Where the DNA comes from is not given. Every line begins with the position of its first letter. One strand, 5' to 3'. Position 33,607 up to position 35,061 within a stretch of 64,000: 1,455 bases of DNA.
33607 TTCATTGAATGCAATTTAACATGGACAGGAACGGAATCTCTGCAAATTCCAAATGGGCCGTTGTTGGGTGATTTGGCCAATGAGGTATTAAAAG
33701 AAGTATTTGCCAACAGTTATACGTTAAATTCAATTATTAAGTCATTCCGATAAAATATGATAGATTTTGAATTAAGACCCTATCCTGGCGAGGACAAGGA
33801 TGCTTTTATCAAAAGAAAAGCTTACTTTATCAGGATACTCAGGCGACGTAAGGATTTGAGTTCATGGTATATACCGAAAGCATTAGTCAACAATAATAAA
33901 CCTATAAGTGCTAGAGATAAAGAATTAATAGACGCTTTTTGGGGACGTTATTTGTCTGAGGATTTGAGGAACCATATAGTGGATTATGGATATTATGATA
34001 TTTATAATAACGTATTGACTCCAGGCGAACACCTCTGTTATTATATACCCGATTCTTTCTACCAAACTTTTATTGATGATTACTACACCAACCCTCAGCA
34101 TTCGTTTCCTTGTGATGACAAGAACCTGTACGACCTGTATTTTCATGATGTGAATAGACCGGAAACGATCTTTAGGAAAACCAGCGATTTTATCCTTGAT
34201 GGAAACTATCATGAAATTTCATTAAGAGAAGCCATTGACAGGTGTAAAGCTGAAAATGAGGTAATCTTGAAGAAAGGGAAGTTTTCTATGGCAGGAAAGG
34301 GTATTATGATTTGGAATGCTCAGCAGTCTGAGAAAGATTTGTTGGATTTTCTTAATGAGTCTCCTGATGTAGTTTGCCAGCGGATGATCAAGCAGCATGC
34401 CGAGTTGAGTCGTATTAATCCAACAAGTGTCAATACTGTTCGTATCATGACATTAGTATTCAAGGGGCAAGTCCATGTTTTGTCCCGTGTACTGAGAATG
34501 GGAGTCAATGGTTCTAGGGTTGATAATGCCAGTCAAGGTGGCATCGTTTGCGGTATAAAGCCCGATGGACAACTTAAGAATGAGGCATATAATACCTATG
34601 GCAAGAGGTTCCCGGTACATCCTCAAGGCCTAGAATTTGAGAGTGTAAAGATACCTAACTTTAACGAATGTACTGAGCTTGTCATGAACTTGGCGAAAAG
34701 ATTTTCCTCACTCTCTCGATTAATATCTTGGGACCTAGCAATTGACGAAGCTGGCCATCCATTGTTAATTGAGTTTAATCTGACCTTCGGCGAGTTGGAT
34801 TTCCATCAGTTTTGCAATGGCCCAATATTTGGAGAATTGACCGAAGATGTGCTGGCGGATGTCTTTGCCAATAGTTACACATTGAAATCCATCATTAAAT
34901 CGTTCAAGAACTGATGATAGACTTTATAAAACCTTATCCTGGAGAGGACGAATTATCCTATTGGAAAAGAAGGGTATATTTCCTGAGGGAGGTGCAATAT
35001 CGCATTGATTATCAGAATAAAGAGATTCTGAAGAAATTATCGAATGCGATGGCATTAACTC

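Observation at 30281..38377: Seven tandem ATP-grasp paralogues diverge at the predicted substrate loops, like a specificity code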

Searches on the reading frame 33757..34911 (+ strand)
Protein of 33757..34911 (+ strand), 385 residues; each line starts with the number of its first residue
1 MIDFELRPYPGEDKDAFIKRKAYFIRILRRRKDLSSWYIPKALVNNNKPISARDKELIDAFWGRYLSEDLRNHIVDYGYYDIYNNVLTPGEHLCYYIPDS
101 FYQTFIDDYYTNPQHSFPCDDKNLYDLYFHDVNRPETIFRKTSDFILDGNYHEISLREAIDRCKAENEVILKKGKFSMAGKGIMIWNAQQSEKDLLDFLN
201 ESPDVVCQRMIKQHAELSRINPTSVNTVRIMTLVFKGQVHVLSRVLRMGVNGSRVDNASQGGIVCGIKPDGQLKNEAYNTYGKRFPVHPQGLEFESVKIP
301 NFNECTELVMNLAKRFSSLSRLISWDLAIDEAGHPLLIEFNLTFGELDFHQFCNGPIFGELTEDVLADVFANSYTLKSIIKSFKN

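Call 4: search_protein_families(library=pfam, proteins=[window:33757-34911:+], max_evalue=0.01)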
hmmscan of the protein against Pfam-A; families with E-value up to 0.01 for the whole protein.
window:33757-34911:+ (385 aa): 1 family
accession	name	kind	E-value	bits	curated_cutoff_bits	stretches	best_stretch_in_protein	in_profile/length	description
PF14397.11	ATPgrasp_ST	-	2.1e-39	135.9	31.4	1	149-356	46-267/278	Sugar-transfer associated ATP-grasp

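Call 12: find_homologous_proteins(query=window:33757-34911:+, max_evalue=1e-20)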
Query window:33757-34911:+ (385 aa): 497 proteins with E <= 1e-20 among 3362 candidates; the best 120 are listed. Only proteins of 211 to 674 residues were searched: fused or split forms outside these lengths cannot appear, so this answer is no evidence that the protein stands alone or is whole; lengths 'longer' or 'shorter' looks for them.
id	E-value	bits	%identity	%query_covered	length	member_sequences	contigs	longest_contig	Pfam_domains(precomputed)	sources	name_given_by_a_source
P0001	2.2e-238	809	90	100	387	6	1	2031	PF14397.12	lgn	-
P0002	2.8e-206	703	79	99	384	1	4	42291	PF14397.12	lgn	-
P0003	2.8e-201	687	78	98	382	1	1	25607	PF14397.12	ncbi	-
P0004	4.5e-194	663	73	99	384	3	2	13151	PF14397.12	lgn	-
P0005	4.6e-194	663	72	100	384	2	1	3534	PF14397.12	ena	-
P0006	1.4e-191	655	73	99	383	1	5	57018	PF14397.12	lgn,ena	-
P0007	1.3e-187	642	72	99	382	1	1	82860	PF14397.12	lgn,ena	-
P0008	3.8e-180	617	71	99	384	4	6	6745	PF14397.12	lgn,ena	-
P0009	1.1e-179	616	68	100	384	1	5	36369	PF14397.12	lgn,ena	-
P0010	1.1e-176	606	66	99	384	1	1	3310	PF14397.12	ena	-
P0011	1.5e-167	576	64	100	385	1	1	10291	PF14397.12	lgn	-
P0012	3.8e-158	545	61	100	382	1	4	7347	PF14397.12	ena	-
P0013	8.8e-157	540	62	100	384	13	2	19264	PF14397.12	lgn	-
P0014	1.5e-156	539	60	100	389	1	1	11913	PF14397.12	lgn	-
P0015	2.7e-156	539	61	100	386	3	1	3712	PF14397.12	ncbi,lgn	-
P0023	1.5e-151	523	57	100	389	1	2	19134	PF14397.12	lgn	-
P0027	4.9e-150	518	59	99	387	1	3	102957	PF14397.12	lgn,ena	-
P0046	5.3e-146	505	59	98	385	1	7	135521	PF14397.12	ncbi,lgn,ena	-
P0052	7.5e-145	501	57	100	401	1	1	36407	PF14397.12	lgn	-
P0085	5.8e-141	488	56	99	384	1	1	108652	PF14397.12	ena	-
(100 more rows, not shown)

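Call 14: find_encoding_contigs(protein=P0023, flank=10000, max_places=2)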
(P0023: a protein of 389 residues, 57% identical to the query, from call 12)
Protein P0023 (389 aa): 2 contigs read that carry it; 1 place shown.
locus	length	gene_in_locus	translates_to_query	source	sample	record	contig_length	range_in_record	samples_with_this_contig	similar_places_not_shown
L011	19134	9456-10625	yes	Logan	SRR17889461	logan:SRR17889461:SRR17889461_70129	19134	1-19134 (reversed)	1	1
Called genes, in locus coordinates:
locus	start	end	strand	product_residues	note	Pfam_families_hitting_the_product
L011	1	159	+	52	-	?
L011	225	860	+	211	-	PF13472:Lipase_GDSL_2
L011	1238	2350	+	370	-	PF01041:DegT_DnrJ_EryC1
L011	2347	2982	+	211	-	PF17836:PglD_N, PF25087:GMPPB_C (weak), PF25084:LbH_EIF2B (faint), PF00132:Hexapep (weak), PF25087:GMPPB_C (weak), PF00132:Hexapep (weak)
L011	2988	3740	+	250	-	PF23441:SDR (faint), PF00106:adh_short, PF01370:Epimerase (weak), PF08659:KR, PF13561:adh_short_C2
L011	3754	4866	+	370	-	PF08392:FAE1_CUT1_RppA (weak), PF00108:Thiolase_N (faint), PF08545:ACP_syn_III, PF08541:ACP_syn_III_C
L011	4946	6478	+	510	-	PF00501:AMP-binding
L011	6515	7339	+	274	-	PF13527:Acetyltransf_9 (weak), PF00583:Acetyltransf_1, PF13673:Acetyltransf_10, PF13508:Acetyltransf_7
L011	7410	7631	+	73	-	-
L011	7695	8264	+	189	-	PF14602:Hexapep_2 (faint), PF25087:GMPPB_C (faint), PF25247:LbH_GLGC (weak), PF25084:LbH_EIF2B (faint), PF00132:Hexapep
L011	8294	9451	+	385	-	PF14397:ATPgrasp_ST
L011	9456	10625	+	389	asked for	PF14397:ATPgrasp_ST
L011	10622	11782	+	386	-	PF14397:ATPgrasp_ST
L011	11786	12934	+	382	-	PF14397:ATPgrasp_ST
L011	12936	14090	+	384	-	PF14397:ATPgrasp_ST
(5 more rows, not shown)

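Call 15: find_encoding_contigs(protein=P0046, flank=10000, max_places=2)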
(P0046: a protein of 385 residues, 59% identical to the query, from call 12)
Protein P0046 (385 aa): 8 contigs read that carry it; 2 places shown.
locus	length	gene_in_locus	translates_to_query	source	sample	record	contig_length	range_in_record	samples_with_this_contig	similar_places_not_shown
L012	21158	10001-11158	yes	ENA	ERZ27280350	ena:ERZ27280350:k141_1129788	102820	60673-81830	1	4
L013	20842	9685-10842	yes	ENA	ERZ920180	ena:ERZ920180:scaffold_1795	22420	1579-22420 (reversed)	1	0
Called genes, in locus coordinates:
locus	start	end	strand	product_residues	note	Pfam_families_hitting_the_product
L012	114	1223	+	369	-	PF01041:DegT_DnrJ_EryC1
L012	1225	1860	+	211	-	PF17836:PglD_N, PF25087:GMPPB_C (weak), PF25084:LbH_EIF2B (faint), PF00132:Hexapep (weak), PF25087:GMPPB_C (weak), PF00132:Hexapep (weak)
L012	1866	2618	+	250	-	PF23441:SDR (weak), PF00106:adh_short, PF01370:Epimerase (weak), PF08659:KR, PF13561:adh_short_C2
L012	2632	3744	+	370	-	PF08392:FAE1_CUT1_RppA (weak), PF00108:Thiolase_N (faint), PF08545:ACP_syn_III, PF08541:ACP_syn_III_C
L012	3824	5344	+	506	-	PF00501:AMP-binding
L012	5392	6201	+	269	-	PF00583:Acetyltransf_1, PF13673:Acetyltransf_10 (weak), PF13508:Acetyltransf_7, PF08445:FR47 (faint)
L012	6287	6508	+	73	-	-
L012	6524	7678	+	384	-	PF14397:ATPgrasp_ST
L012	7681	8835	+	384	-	PF14397:ATPgrasp_ST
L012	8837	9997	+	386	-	PF14397:ATPgrasp_ST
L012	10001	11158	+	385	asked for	PF14397:ATPgrasp_ST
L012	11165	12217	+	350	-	PF14397:ATPgrasp_ST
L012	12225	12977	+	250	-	PF00106:adh_short, PF08659:KR, PF13561:adh_short_C2, PF23441:SDR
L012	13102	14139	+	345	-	PF08545:ACP_syn_III, PF08541:ACP_syn_III_C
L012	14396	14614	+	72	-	-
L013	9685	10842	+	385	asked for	PF14397:ATPgrasp_ST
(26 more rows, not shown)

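Call 21: search_protein_families(library=ncbifam, proteins=[window:33757-34911:+], max_evalue=0.001)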
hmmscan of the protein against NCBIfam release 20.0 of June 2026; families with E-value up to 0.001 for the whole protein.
window:33757-34911:+ (385 aa): 0 families

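Call 24: find_encoding_contigs(protein=P0002, flank=10000, max_places=1)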
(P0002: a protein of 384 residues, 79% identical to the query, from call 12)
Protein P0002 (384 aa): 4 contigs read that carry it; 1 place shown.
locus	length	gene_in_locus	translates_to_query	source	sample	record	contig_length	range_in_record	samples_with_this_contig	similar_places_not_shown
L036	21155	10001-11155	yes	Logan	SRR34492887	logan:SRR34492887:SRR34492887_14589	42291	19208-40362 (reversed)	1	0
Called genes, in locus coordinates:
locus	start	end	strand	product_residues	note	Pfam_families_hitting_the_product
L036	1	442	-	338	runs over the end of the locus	PF01757:Acyl_transf_3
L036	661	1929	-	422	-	-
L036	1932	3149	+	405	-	PF18130:ATPgrasp_N (faint), PF02222:ATP-grasp (weak), PF02655:ATP-grasp_3, PF02786:CPSase_L_D2 (weak), PF07478:Dala_Dala_lig_C (weak), PF13535:ATP-grasp_4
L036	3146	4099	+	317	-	-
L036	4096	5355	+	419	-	PF02786:CPSase_L_D2 (weak), PF07478:Dala_Dala_lig_C (weak), PF13535:ATP-grasp_4 (faint)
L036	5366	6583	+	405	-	PF05222:AlaDh_PNT_N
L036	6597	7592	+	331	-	-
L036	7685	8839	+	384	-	PF14397:ATPgrasp_ST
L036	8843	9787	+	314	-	PF14397:ATPgrasp_ST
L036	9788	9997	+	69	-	-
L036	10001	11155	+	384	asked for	PF14397:ATPgrasp_ST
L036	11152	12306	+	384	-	PF14397:ATPgrasp_ST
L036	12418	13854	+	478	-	PF01943:Polysacc_synt, PF13440:Polysacc_synt_3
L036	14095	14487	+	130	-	PF13366:PDDEXK_3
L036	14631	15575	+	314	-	PF00535:Glycos_transf_2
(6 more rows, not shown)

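Call 25: find_encoding_contigs(protein=P0004, flank=10000, max_places=1)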
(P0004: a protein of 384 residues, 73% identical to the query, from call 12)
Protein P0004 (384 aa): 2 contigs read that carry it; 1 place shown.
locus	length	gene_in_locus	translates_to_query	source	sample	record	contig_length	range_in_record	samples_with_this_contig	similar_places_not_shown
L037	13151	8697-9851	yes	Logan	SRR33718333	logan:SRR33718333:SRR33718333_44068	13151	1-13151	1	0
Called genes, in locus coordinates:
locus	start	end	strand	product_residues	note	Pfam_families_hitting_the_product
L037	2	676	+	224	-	?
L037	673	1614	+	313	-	-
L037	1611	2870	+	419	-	PF02786:CPSase_L_D2 (weak), PF07478:Dala_Dala_lig_C (weak), PF13535:ATP-grasp_4 (faint)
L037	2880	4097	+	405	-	PF05222:AlaDh_PNT_N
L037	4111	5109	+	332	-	-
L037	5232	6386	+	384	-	PF14397:ATPgrasp_ST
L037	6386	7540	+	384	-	PF14397:ATPgrasp_ST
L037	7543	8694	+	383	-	PF14397:ATPgrasp_ST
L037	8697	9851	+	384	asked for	PF14397:ATPgrasp_ST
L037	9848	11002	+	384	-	PF14397:ATPgrasp_ST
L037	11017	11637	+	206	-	PF00753:Lactamase_B, PF12706:Lactamase_B_2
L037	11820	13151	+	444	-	?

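Call 26: find_encoding_contigs(protein=P0003, flank=10000, max_places=1)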
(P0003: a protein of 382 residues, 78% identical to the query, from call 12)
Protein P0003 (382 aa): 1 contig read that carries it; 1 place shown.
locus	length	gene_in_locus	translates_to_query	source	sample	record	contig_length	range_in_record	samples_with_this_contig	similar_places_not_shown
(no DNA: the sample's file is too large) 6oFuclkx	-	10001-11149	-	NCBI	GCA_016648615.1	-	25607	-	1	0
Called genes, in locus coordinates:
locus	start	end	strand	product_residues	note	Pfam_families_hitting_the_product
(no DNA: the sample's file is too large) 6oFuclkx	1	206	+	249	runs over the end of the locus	PF00106:adh_short, PF01370:Epimerase (weak), PF08659:KR, PF13561:adh_short_C2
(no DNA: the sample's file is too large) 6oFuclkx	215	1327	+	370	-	PF00108:Thiolase_N (weak), PF08545:ACP_syn_III, PF08541:ACP_syn_III_C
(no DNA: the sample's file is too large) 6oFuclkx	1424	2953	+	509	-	PF00501:AMP-binding, PF13193:AMP-binding_C (weak)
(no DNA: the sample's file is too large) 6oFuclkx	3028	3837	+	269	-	PF00583:Acetyltransf_1, PF13673:Acetyltransf_10, PF13508:Acetyltransf_7, PF08445:FR47 (weak)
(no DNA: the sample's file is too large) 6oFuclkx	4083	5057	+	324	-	PF01757:Acyl_transf_3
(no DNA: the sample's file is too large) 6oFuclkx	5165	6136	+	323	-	PF01757:Acyl_transf_3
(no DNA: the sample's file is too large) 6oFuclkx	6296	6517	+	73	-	PF00550:PP-binding (weak)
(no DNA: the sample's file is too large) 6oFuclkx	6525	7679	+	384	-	PF14397:ATPgrasp_ST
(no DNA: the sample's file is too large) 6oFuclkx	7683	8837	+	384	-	PF14397:ATPgrasp_ST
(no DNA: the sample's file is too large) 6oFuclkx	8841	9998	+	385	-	PF14397:ATPgrasp_ST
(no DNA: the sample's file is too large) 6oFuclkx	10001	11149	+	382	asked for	PF14397:ATPgrasp_ST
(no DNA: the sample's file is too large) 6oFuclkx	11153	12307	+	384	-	PF14397:ATPgrasp_ST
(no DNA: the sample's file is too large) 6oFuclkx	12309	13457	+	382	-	PF14397:ATPgrasp_ST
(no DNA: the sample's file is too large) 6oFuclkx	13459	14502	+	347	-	PF14397:ATPgrasp_ST, PF14398:ATPgrasp_YheCD (faint)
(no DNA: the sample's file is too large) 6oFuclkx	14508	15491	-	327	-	PF01757:Acyl_transf_3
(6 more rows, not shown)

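Call 27: find_encoding_contigs(protein=P0027, flank=10000, max_places=1)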
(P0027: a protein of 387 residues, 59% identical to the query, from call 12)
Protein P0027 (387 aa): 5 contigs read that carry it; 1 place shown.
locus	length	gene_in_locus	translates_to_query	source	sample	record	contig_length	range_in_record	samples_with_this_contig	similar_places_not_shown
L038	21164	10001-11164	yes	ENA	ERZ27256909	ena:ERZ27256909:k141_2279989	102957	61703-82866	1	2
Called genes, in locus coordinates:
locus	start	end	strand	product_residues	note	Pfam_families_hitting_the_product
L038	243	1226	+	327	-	PF00535:Glycos_transf_2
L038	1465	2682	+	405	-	PF18130:ATPgrasp_N (weak), PF02222:ATP-grasp (weak), PF02655:ATP-grasp_3, PF02786:CPSase_L_D2 (weak), PF07478:Dala_Dala_lig_C, PF13535:ATP-grasp_4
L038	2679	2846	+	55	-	-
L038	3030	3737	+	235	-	PF25084:LbH_EIF2B, PF25087:GMPPB_C, PF00132:Hexapep (weak)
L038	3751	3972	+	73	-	PF00550:PP-binding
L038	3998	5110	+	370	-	PF08392:FAE1_CUT1_RppA (weak), PF00108:Thiolase_N (weak), PF08545:ACP_syn_III, PF08541:ACP_syn_III_C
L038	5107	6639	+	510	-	PF00501:AMP-binding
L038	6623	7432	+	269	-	PF00583:Acetyltransf_1, PF13673:Acetyltransf_10 (faint), PF13508:Acetyltransf_7 (weak)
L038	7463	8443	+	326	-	PF01757:Acyl_transf_3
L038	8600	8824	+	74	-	-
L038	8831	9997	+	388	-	PF14397:ATPgrasp_ST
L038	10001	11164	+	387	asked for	PF14397:ATPgrasp_ST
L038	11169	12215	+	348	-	PF14397:ATPgrasp_ST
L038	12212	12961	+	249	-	PF00106:adh_short, PF08659:KR, PF13561:adh_short_C2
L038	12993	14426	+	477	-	PF01943:Polysacc_synt, PF13440:Polysacc_synt_3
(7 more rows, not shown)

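Call 37: predict_structure(alignment_id=A2)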
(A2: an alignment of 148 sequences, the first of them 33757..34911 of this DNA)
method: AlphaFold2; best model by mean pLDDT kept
length: 385 residues; sequences in the alignment: 148
mean_pLDDT: 94.3   pTM: 0.92
mean pLDDT of the five models: 94.3, 94.3, 93.8, 93.6, 93.1
residues with pLDDT >= 90: 338; 70-90: 42; 50-70: 3; < 50: 2
segments of 3 or more residues with pLDDT < 50: none
pLDDT, mean of each block of 10 residues (from residue 1): 73 95 94 89 86 98 96 93 94 96 97 95 95 97 97 98 98 91 95 97 97 95 93 98 96 81 95 96 93 97 98 97 98 97 92 97 98 96 83
secondary structure, 60 per line:
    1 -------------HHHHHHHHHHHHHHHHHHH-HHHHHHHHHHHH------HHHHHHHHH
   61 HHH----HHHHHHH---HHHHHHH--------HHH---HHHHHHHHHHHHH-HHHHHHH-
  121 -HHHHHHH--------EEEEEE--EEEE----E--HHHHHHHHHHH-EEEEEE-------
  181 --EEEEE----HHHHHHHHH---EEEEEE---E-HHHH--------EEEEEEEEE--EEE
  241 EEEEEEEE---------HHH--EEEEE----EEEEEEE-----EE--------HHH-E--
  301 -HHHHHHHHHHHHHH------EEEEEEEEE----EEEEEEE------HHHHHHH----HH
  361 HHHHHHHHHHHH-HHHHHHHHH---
elements in order: H14-32 H34-45 H52-63 H68-74 H78-84 H99-111 H113-119 H122-128 E137-142 E145-148 H156-166 E168-173 E183-187 H192-200 E204-209 H215-218 E227-235 E238-248 E263-267 E272-278 H302-315 E322-330 E335-341 H348-354 H359-372 H374-382

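Call 41: fold_search(model_id=the predicted structure, library=pdb)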
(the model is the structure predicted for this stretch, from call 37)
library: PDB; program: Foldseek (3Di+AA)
matches with E <= 10: 500; with E <= 0.001: 500
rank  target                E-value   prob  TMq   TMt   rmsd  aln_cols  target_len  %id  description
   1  5zct_C                2.5e-08  1.00  0.40  0.51   5.8       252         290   14  The crystal structure of the poly-alpha-L-glutamate peptides synthetase RimK at 2.05 angstrom resolution. (released 2018-07-25)
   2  5zct_A                3.8e-08  1.00  0.39  0.50   5.9       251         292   14  The crystal structure of the poly-alpha-L-glutamate peptides synthetase RimK at 2.05 angstrom resolution. (released 2018-07-25)
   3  6dgi_A                7.4e-08  1.00  0.39  0.44   7.4       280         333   12  The crystal structure of D-alanyl-alanine synthetase A from Vibrio cholerae O1 biovar eltor str. N16961 (released 2018-05-30)
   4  6dgi_B                1.8e-07  1.00  0.38  0.44   8.3       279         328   13  The crystal structure of D-alanyl-alanine synthetase A from Vibrio cholerae O1 biovar eltor str. N16961 (released 2018-05-30)
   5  7qyr_G                2.4e-07  1.00  0.40  0.52   6.3       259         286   16  Crystal structure of RimK from Pseudomonas aeruginosa PAO1 (released 2022-10-05)
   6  5zk6                  2.9e-07  1.00  0.40  0.52   5.4       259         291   14  Crystal structure of RimK complexed with RpsF (released 2019-03-27)
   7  7qys_D                3.4e-07  1.00  0.41  0.52   5.4       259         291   15  Crystal structure of RimK from Pseudomonas syringae DC3000 (released 2022-10-05)
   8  3i12_D                4.3e-07  1.00  0.39  0.42   6.6       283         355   12  The crystal structure of the D-alanyl-alanine synthetase A from Salmonella enterica subsp. enterica serovar Typhimuriu (released 2009-08-18)
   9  7qyr_E                4.6e-07  1.00  0.39  0.50   5.7       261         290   14  Crystal structure of RimK from Pseudomonas aeruginosa PAO1 (released 2022-10-05)
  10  7qys_E                4.6e-07  1.00  0.41  0.52   5.4       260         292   15  Crystal structure of RimK from Pseudomonas syringae DC3000 (released 2022-10-05)
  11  1ehi_A                4.9e-07  1.00  0.42  0.44   7.0       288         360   14  D-ALANINE:D-LACTATE LIGASE (LMDDL2) OF VANCOMYCIN-RESISTANT LEUCONOSTOC MESENTEROIDES (released 2000-05-23)
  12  3q1k_A                5.5e-07  1.00  0.38  0.41   6.8       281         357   12  The Crystal Structure of the D-alanyl-alanine Synthetase A from Salmonella enterica Typhimurium Complexed with ADP (released 2011-01-12)
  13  4c5a_B                7.4e-07  1.00  0.38  0.46   6.7       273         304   14  The X-ray crystal structures of D-alanyl-D-alanine ligase in complex ADP and D-cycloserine phosphate (released 2015-01-21)
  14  7qyr_B                7.4e-07  1.00  0.39  0.50   5.6       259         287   15  Crystal structure of RimK from Pseudomonas aeruginosa PAO1 (released 2022-10-05)
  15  7qys_L                7.4e-07  1.00  0.41  0.52   5.4       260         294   15  Crystal structure of RimK from Pseudomonas syringae DC3000 (released 2022-10-05)
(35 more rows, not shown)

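Call 56: find_encoding_contigs(protein=P0007, flank=10000, max_places=1)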
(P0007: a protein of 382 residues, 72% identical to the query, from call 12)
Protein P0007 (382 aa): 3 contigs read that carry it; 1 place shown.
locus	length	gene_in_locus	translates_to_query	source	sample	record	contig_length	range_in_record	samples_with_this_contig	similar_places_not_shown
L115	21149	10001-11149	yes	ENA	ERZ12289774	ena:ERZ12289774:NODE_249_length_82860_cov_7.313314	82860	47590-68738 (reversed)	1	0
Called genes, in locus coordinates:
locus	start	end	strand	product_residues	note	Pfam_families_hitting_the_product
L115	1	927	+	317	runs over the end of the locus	-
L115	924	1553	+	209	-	PF17836:PglD_N (weak), PF00132:Hexapep (faint), PF25087:GMPPB_C (weak), PF25084:LbH_EIF2B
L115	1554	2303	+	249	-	PF00106:adh_short, PF01370:Epimerase (weak), PF08659:KR, PF13561:adh_short_C2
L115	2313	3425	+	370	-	PF08545:ACP_syn_III, PF08541:ACP_syn_III_C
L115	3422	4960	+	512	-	PF00501:AMP-binding, PF13193:AMP-binding_C (weak)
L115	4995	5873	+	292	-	PF00583:Acetyltransf_1 (weak), PF13508:Acetyltransf_7 (weak)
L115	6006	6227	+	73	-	-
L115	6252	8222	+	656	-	PF09587:PGA_cap, PF00657:Lipase_GDSL (weak), PF13472:Lipase_GDSL_2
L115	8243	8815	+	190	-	PF14602:Hexapep_2 (faint), PF25084:LbH_EIF2B (weak), PF25087:GMPPB_C (faint), PF00132:Hexapep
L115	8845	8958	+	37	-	-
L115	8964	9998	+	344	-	PF14397:ATPgrasp_ST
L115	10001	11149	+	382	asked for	PF14397:ATPgrasp_ST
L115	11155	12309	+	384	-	PF14397:ATPgrasp_ST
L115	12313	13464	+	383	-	PF14397:ATPgrasp_ST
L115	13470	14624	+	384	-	PF14397:ATPgrasp_ST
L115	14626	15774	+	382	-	PF14397:ATPgrasp_ST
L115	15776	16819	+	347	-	PF14397:ATPgrasp_ST, PF14398:ATPgrasp_YheCD (faint)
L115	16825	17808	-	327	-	PF01757:Acyl_transf_3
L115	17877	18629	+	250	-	PF00106:adh_short, PF08659:KR, PF13561:adh_short_C2, PF23441:SDR (weak)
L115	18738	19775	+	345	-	PF08392:FAE1_CUT1_RppA (faint), PF08545:ACP_syn_III, PF08541:ACP_syn_III_C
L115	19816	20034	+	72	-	-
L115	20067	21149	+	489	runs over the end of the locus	PF01943:Polysacc_synt, PF13440:Polysacc_synt_3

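Call 57: find_encoding_contigs(protein=P0085, flank=10000, max_places=1)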
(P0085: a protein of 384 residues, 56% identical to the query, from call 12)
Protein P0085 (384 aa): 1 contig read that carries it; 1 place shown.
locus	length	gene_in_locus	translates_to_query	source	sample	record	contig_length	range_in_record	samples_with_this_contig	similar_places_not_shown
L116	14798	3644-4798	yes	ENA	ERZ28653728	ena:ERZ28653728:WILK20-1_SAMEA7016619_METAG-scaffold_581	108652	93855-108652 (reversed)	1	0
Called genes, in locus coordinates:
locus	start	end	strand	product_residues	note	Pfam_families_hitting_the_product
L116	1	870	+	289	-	?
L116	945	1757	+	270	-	PF08445:FR47 (faint), PF00583:Acetyltransf_1, PF13673:Acetyltransf_10, PF13508:Acetyltransf_7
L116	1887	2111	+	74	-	-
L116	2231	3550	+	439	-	PF08245:Mur_ligase_M, PF02875:Mur_ligase_C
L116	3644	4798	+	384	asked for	PF14397:ATPgrasp_ST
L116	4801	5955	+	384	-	PF14397:ATPgrasp_ST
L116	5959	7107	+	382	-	PF14397:ATPgrasp_ST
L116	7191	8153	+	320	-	PF14397:ATPgrasp_ST, PF14398:ATPgrasp_YheCD (faint)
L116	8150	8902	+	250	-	PF00106:adh_short, PF08659:KR, PF13561:adh_short_C2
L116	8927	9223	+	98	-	PF01943:Polysacc_synt, PF13440:Polysacc_synt_3 (weak)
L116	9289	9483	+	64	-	-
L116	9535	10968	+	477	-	PF01943:Polysacc_synt, PF13440:Polysacc_synt_3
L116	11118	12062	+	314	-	PF00535:Glycos_transf_2, PF13641:Glyco_tranf_2_3 (weak)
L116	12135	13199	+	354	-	PF00535:Glycos_transf_2, PF10111:Glyco_tranf_2_2 (weak)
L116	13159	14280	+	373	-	PF00535:Glycos_transf_2, PF10111:Glyco_tranf_2_2, PF13641:Glyco_tranf_2_3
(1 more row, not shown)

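Call 58: find_encoding_contigs(protein=P0009, flank=10000, max_places=1)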
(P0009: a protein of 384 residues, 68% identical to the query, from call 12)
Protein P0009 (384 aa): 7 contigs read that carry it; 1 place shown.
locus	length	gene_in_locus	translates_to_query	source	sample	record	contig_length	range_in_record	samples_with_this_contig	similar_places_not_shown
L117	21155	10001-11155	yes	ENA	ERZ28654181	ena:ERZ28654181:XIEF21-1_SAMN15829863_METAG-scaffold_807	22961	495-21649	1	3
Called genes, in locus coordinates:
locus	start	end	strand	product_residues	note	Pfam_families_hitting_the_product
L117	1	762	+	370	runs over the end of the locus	PF01041:DegT_DnrJ_EryC1, PF01212:Beta_elim_lyase (weak)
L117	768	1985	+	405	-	PF18130:ATPgrasp_N (weak), PF02655:ATP-grasp_3, PF02786:CPSase_L_D2 (faint), PF07478:Dala_Dala_lig_C (weak), PF13535:ATP-grasp_4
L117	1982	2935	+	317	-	-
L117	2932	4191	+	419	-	PF02786:CPSase_L_D2 (weak), PF07478:Dala_Dala_lig_C (weak), PF13535:ATP-grasp_4 (weak)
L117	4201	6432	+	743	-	PF05222:AlaDh_PNT_N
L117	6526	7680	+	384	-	PF14397:ATPgrasp_ST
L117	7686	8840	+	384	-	PF14397:ATPgrasp_ST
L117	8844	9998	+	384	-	PF14397:ATPgrasp_ST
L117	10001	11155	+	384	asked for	PF14397:ATPgrasp_ST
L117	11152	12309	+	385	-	PF14397:ATPgrasp_ST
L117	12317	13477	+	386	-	PF14397:ATPgrasp_ST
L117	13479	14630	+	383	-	PF14397:ATPgrasp_ST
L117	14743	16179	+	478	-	PF01943:Polysacc_synt, PF13440:Polysacc_synt_3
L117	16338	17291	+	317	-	PF00535:Glycos_transf_2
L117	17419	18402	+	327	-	PF13506:Glyco_transf_21 (weak), PF13641:Glyco_tranf_2_3 (faint), PF00535:Glycos_transf_2, PF10111:Glyco_tranf_2_2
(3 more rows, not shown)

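Call 59: find_encoding_contigs(protein=P0052, flank=10000, max_places=1)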
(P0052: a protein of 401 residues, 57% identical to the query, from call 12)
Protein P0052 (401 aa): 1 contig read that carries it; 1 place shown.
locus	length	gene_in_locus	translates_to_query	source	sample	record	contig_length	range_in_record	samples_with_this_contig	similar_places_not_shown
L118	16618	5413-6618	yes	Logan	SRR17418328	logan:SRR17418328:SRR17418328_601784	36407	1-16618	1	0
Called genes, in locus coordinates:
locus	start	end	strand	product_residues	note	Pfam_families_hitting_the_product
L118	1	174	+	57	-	?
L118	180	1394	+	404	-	PF18130:ATPgrasp_N (weak), PF02222:ATP-grasp, PF02655:ATP-grasp_3, PF02786:CPSase_L_D2, PF07478:Dala_Dala_lig_C (weak), PF13535:ATP-grasp_4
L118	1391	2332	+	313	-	-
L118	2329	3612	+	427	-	PF21360:PylC-like_N (faint), PF22660:RS_preATP-grasp-like (faint), PF02655:ATP-grasp_3 (weak), PF02786:CPSase_L_D2 (weak), PF07478:Dala_Dala_lig_C (weak), PF13535:ATP-grasp_4 (weak)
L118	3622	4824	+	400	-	PF02317:Octopine_DH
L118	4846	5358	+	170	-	PF00132:Hexapep, PF14602:Hexapep_2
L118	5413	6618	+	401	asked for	PF14397:ATPgrasp_ST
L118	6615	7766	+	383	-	PF14397:ATPgrasp_ST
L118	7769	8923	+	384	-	PF14397:ATPgrasp_ST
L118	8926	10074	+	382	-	PF14397:ATPgrasp_ST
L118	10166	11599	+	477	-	PF01943:Polysacc_synt, PF13440:Polysacc_synt_3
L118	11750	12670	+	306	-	PF00535:Glycos_transf_2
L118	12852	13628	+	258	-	PF05704:Caps_synth, PF12919:TcdA_TcdB (faint), PF04488:Gly_transf_sug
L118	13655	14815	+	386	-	PF00534:Glycos_transf_1, PF13692:Glyco_trans_1_4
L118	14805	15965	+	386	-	PF04230:PS_pyruv_trans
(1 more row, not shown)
